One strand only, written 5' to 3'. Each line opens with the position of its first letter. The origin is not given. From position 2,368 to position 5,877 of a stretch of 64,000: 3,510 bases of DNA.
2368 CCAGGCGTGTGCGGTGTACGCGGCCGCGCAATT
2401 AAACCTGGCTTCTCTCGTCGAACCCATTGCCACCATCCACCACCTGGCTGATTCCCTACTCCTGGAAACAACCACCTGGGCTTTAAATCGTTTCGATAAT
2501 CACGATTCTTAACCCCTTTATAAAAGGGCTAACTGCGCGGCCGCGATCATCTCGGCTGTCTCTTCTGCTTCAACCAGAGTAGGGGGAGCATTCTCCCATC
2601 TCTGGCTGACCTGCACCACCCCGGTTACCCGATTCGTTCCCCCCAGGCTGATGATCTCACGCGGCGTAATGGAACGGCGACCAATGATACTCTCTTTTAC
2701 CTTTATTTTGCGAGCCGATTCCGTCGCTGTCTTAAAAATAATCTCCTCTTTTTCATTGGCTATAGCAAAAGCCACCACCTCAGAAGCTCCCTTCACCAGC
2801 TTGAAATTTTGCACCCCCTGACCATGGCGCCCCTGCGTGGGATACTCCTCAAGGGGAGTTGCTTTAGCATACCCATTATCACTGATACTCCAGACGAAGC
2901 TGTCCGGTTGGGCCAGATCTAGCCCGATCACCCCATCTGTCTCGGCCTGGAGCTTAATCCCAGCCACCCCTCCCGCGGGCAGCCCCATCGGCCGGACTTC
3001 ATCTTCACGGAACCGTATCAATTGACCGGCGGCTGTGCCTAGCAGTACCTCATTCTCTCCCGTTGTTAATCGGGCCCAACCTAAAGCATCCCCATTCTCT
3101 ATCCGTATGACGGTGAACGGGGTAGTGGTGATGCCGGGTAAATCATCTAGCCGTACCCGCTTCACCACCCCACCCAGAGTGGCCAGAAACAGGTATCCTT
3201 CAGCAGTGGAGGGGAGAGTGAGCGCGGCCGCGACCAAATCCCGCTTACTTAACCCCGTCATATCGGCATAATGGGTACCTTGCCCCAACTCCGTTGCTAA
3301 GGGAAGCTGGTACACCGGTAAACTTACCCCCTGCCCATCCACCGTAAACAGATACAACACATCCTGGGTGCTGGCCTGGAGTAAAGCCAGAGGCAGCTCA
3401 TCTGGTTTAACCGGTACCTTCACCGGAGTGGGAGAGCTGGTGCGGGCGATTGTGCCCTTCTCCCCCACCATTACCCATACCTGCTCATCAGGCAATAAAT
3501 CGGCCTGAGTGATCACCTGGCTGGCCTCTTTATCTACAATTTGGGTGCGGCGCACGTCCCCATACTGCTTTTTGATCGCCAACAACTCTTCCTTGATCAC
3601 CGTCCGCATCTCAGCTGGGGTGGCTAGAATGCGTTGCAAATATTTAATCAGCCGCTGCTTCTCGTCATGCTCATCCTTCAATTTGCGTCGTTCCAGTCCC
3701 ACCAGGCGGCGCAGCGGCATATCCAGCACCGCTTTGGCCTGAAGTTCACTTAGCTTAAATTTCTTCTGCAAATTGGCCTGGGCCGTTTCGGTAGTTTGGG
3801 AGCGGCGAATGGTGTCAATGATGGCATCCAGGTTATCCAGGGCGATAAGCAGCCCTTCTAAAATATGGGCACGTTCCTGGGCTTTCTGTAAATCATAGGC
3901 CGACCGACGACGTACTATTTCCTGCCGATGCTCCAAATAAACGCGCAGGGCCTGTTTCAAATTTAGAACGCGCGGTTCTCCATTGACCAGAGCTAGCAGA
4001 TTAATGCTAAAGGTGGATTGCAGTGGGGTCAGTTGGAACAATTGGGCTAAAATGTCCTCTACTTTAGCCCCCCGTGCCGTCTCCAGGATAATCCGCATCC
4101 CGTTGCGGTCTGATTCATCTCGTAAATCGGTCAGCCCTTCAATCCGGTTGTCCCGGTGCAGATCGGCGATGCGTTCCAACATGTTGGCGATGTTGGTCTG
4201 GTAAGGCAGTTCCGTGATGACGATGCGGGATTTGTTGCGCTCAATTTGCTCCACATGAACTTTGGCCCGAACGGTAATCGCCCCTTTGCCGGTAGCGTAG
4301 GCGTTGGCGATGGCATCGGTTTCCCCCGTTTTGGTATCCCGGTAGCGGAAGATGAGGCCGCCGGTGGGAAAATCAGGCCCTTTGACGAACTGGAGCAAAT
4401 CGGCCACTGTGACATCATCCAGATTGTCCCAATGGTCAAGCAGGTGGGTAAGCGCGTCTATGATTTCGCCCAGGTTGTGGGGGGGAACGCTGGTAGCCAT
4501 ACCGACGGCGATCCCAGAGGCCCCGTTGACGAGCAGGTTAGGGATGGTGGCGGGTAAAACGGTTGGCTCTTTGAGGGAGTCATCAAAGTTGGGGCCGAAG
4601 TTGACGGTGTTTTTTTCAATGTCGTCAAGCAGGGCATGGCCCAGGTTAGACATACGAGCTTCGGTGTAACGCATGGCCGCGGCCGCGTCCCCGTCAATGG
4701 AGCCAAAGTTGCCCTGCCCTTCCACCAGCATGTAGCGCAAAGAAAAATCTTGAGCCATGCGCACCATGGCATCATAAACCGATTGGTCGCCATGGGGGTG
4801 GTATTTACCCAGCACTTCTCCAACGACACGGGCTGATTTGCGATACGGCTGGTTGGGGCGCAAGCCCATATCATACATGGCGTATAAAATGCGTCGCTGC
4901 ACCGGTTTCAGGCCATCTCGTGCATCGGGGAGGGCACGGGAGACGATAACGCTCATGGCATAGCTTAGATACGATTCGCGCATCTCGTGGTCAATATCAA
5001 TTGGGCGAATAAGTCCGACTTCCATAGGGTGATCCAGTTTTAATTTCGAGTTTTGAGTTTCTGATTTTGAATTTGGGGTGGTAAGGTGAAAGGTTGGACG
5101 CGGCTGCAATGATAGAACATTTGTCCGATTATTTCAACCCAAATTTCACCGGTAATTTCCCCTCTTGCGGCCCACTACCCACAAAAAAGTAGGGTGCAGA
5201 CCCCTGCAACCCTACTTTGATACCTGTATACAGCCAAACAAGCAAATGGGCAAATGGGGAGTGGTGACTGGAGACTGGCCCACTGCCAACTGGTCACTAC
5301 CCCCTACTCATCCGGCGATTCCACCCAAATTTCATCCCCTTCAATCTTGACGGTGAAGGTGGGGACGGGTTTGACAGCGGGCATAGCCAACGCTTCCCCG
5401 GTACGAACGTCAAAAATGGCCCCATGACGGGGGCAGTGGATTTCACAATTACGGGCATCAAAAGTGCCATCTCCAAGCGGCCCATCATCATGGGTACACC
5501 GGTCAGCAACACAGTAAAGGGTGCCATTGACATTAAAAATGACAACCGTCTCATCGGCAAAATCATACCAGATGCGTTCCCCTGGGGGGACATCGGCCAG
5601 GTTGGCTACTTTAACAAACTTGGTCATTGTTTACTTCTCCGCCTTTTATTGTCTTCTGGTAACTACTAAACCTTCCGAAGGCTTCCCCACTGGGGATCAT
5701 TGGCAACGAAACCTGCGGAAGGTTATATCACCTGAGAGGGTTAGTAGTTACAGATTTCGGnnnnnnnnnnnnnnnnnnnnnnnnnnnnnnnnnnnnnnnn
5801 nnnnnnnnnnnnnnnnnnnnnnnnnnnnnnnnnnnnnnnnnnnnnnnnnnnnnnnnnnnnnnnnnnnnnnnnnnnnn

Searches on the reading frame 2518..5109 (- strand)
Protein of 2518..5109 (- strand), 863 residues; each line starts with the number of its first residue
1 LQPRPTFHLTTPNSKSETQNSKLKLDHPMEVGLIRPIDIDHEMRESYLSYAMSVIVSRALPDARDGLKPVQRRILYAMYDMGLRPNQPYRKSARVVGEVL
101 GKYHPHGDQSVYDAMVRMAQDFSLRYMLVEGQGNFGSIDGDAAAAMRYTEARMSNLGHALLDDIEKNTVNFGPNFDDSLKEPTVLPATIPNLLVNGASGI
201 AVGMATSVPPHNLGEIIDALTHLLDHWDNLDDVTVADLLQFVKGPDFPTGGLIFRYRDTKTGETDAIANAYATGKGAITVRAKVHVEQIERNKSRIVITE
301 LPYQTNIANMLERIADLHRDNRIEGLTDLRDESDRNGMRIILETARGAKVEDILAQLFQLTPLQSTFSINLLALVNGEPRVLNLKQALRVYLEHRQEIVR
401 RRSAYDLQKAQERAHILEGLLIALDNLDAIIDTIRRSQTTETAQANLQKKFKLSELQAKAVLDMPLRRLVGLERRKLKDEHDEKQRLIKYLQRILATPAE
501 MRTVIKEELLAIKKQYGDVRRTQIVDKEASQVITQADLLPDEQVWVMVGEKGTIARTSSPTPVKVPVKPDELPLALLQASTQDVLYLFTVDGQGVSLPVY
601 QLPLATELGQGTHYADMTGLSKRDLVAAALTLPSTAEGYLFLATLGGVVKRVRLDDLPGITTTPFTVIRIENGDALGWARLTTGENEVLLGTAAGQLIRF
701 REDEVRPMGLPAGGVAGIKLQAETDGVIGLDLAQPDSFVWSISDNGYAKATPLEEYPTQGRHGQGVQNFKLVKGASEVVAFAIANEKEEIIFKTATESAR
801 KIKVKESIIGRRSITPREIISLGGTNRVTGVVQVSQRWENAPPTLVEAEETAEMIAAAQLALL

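Call 18: search_protein_families(library=pfam, proteins=[window:2518-5109:-])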
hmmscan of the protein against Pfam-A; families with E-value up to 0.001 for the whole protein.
window:2518-5109:- (863 aa): 2 families
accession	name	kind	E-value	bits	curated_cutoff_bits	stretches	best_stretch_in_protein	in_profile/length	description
PF00521.26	DNA_topoisoIV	-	1.3e-161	538.7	31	1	58-509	1-431/432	DNA gyrase/topoisomerase IV, subunit A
PF03989.18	DNA_gyraseA_C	-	1.1e-23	82.9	27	2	742-785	6-48/48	DNA gyrase C-terminal domain, beta-propeller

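Call 54: find_encoding_contigs(protein=window:2518-5028:-, flank=10000, max_places=2)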
Protein window:2518-5028:- (836 aa): no gene with exactly this product is on record in the collection.

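Call 101: find_homologous_proteins(query=window:2518-5025:-, max_evalue=1e-200)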
Query window:2518-5025:- (835 aa): 7270 proteins with E <= 1e-200 among 8000 candidates; the best 120 are listed.
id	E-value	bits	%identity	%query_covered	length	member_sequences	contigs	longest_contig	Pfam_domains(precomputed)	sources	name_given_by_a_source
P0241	0.0e+0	1651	89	97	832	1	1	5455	PF00521.27,PF03989.19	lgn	-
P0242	0.0e+0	1647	89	97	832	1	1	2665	PF00521.27,PF03989.19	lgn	-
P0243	0.0e+0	1643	88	100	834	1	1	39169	PF00521.27,PF03989.19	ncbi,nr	ncbi:MAG: DNA gyrase subunit A [Chloroflexi bacterium]|nr:DNA gyrase subunit A [Chloroflexota bacter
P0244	0.0e+0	1642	88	100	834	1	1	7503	PF00521.27,PF03989.19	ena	-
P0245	0.0e+0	1640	87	100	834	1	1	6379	PF00521.27,PF03989.19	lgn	-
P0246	0.0e+0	1634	86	100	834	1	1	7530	PF00521.27,PF03989.19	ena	-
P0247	0.0e+0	1621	87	98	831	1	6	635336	PF00521.27,PF03989.19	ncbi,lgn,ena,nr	ncbi:MAG: DNA gyrase subunit A [Chloroflexi bacterium]|nr:DNA gyrase subunit A [Chloroflexota bacter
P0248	0.0e+0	1616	88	97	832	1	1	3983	PF00521.27,PF03989.19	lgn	-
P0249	0.0e+0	1598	85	100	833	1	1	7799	PF00521.27,PF03989.19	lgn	-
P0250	0.0e+0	1597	85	100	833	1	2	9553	PF00521.27,PF03989.19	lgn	-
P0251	0.0e+0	1595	86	100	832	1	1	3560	PF00521.27,PF03989.19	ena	-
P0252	0.0e+0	1594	85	100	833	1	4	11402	PF00521.27,PF03989.19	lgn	-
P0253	0.0e+0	1594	85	100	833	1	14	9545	PF00521.27,PF03989.19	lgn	-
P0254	0.0e+0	1583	85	100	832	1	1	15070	PF00521.27,PF03989.19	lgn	-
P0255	0.0e+0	1304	70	100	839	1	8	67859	PF00521.27,PF03989.19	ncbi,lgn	ncbi:MAG: DNA gyrase subunit A [Anaerolineae bacterium]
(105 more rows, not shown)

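Call 102: find_encoding_contigs(protein=P0243, flank=4000, max_places=3)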
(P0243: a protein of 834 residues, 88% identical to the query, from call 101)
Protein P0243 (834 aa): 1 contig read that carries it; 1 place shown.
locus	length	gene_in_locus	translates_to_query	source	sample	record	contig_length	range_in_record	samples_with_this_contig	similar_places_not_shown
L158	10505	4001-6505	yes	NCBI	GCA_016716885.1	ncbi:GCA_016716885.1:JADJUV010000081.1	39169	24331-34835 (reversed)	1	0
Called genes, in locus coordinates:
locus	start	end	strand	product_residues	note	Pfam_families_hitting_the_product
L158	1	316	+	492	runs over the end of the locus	-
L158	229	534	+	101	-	-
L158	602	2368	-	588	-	PF07995:GSDH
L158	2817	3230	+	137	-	PF01592:NifU_N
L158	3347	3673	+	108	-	PF00355:Rieske, PF13806:Rieske_2, PF22543:Rieske_4 (weak)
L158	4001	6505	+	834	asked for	PF00521:DNA_topoisoIV, PF03989:DNA_gyraseA_C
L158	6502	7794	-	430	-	PF00743:FMO-like, PF07992:Pyr_redox_2, PF13450:NAD_binding_8, PF13738:Pyr_redox_3, PF13434:Lys_Orn_oxgnase (weak)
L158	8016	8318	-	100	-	PF14242:DUF4342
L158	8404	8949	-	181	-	PF22570:LiaF-TM (faint)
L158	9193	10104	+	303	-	PF10925:DUF2680 (faint), PF17944:Arg_decarbox_C (faint)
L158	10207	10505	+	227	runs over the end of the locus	PF00072:Response_reg, PF00486:Trans_reg_C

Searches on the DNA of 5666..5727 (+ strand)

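Call 75: build_rna_model(alignment_id=A7, structure=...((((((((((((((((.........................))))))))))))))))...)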
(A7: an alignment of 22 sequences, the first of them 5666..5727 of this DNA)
Model R1 built from alignment A7 (22 sequences, 63 columns); structure: as given.
model positions 63; base pairs 16; branch points 0; effective number of sequences 8.48; information 0.889 bits per position. Calibrated on 0.2 Mb of random sequence (short: E-values are rough).
structure used (alignment columns):
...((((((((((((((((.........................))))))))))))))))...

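Call 76: search_with_rna_model(model_id=R1, sources=[window, L124, L113, L116, L119, L139], max_evalue=1)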
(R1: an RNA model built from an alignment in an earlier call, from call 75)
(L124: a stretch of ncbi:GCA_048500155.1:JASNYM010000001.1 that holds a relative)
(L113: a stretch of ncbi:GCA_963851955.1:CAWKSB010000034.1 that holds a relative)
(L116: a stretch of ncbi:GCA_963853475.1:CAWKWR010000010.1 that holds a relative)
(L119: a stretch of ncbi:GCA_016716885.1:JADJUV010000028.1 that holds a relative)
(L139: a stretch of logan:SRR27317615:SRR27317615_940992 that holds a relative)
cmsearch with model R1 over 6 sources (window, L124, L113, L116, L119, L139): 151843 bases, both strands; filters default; matches with E-value up to 1: 10.
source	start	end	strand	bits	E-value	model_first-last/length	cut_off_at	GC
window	33855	33916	+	61.5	1.9e-13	1-63/63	no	0.5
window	50195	50256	+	60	4.5e-13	1-63/63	no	0.47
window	33855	33916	-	59.2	7.2e-13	1-63/63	no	0.5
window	50195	50256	-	58.4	1.2e-12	1-63/63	no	0.47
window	59122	59183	+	57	2.7e-12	1-63/63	no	0.5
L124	14660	14721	-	57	2.7e-12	1-63/63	no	0.5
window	59122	59183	-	53.1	2.7e-11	1-63/63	no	0.5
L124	14660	14721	+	53.1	2.7e-11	1-63/63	no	0.5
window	5666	5727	+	48.8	3.5e-10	1-63/63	no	0.52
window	5666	5727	-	47.1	9.6e-10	1-63/63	no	0.52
